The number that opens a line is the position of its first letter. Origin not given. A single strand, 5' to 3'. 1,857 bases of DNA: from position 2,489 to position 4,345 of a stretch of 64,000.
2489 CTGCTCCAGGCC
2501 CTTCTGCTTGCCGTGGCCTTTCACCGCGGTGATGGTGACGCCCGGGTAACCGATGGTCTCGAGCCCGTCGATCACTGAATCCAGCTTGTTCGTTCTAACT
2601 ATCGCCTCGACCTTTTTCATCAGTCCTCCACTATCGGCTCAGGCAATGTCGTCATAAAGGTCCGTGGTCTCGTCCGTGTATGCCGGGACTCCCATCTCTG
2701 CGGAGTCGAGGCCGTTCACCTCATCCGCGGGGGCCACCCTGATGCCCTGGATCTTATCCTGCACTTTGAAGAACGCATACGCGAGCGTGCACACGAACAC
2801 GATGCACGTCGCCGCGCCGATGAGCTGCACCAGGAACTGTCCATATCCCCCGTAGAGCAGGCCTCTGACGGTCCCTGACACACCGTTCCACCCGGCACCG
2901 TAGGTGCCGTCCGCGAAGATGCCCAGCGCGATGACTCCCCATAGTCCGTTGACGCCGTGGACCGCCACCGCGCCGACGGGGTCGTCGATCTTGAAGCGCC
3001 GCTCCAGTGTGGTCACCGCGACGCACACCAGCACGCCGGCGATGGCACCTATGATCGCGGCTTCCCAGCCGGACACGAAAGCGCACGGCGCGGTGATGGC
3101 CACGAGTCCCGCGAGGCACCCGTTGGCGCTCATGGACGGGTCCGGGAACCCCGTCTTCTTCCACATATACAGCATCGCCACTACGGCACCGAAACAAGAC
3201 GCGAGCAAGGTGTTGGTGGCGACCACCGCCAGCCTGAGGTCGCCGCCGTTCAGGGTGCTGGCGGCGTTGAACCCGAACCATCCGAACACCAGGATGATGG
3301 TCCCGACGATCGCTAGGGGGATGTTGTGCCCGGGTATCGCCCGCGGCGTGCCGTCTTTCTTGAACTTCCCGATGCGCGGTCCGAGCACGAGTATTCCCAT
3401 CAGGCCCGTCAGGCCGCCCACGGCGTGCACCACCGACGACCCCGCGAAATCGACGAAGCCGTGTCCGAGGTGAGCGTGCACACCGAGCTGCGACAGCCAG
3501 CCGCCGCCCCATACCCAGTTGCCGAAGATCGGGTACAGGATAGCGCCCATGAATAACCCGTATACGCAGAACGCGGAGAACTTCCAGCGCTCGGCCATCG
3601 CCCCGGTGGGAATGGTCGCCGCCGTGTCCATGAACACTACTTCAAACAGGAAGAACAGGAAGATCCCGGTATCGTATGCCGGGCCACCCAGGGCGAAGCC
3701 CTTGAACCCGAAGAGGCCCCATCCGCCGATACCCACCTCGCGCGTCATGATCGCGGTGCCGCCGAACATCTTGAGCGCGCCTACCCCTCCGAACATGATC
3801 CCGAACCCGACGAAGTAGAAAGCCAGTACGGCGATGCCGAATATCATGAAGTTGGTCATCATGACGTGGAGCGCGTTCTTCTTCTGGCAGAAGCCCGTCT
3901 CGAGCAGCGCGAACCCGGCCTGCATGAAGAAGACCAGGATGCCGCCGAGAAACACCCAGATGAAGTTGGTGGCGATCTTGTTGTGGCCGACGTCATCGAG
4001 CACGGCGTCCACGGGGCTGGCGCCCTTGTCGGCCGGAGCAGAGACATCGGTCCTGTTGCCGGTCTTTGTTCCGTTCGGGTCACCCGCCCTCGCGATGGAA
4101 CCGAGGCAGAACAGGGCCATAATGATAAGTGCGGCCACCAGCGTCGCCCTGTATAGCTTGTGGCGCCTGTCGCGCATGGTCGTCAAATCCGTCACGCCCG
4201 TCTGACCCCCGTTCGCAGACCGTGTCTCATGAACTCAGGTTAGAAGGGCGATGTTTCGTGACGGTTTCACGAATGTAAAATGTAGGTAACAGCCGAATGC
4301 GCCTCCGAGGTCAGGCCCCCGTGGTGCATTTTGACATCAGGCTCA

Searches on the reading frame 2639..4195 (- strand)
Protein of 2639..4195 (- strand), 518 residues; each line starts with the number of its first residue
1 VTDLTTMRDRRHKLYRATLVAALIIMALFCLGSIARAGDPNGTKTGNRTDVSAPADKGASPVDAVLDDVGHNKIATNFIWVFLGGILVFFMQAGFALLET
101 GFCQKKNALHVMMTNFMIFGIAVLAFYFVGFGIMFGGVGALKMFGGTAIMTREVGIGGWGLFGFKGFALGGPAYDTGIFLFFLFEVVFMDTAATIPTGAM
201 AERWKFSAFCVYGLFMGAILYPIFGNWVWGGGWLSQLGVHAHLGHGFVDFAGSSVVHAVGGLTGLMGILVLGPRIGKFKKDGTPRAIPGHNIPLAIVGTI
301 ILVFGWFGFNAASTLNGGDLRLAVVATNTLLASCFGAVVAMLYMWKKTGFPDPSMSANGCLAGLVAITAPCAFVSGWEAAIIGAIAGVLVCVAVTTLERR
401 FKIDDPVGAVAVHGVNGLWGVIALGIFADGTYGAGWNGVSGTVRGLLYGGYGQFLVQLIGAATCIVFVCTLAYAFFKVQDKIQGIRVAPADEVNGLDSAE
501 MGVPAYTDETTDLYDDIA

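Call 7: search_protein_families(library=pfam, proteins=[window:2639-4195:-])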
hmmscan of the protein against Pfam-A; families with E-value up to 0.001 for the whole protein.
window:2639-4195:- (518 aa): 1 family
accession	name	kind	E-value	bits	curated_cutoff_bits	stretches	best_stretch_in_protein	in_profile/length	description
PF00909.26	Ammonium_transp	-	2.1e-113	379.5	23.2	1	80-506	2-399/399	Ammonium Transporter Family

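Call 11: search_protein_families(library=ncbifam, proteins=[window:2639-4195:-], max_evalue=0.01)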
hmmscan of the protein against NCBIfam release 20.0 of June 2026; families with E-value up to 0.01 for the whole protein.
window:2639-4195:- (518 aa): 3 families
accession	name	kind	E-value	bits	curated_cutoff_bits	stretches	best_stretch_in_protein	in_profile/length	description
TIGR00836.1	amt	subfamily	1.6e-113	379.7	343.3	1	77-506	1-406/406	ammonium transporter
TIGR03644.1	marine_trans_1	hypoth_equivalog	6.5e-92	308.4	514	1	78-508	5-403/404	probable ammonium transporter, marine subtype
NF007947.0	PRK10666.1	equivalog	3.1e-47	161.5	657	1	80-507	34-427/428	ammonium transporter AmtB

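Call 32: find_related_loci(query=window:2639-4195:-, collection=metagenome_contigs, flank=3000)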
Query window:2639-4195:- (518 aa) in metagenome_contigs; peptide patterns used: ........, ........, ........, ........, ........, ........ (x = any residue, [..] = any of these).
600 stretches matched a pattern (row limit reached: there are more); 589 encode a relative of the query (tblastn E <= 1e-3); the best 80 are kept; 80 distinct loci.
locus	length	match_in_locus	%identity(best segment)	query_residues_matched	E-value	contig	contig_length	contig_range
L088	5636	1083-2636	99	1-518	0e+0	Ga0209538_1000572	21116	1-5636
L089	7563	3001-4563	81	1-518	0e+0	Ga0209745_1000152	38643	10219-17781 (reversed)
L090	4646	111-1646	73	4-514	0e+0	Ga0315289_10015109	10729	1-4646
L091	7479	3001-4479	65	10-511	0e+0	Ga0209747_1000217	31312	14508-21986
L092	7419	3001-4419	63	35-509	0e+0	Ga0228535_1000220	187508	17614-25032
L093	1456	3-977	87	194-518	0e+0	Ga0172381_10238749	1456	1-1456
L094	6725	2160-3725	57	4-517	0e+0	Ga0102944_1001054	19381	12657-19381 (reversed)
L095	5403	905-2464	58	8-508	0e+0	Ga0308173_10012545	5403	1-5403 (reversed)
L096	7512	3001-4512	58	7-510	0e+0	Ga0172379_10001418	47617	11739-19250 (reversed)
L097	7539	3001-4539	57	10-517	0e+0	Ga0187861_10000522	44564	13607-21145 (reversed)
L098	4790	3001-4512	59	7-508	0e+0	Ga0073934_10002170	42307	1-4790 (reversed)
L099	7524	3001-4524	57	8-508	0e+0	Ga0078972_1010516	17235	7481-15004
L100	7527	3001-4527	58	13-513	0e+0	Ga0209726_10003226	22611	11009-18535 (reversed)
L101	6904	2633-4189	57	3-508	0e+0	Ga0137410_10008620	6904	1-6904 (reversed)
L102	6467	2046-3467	61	39-510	0e+0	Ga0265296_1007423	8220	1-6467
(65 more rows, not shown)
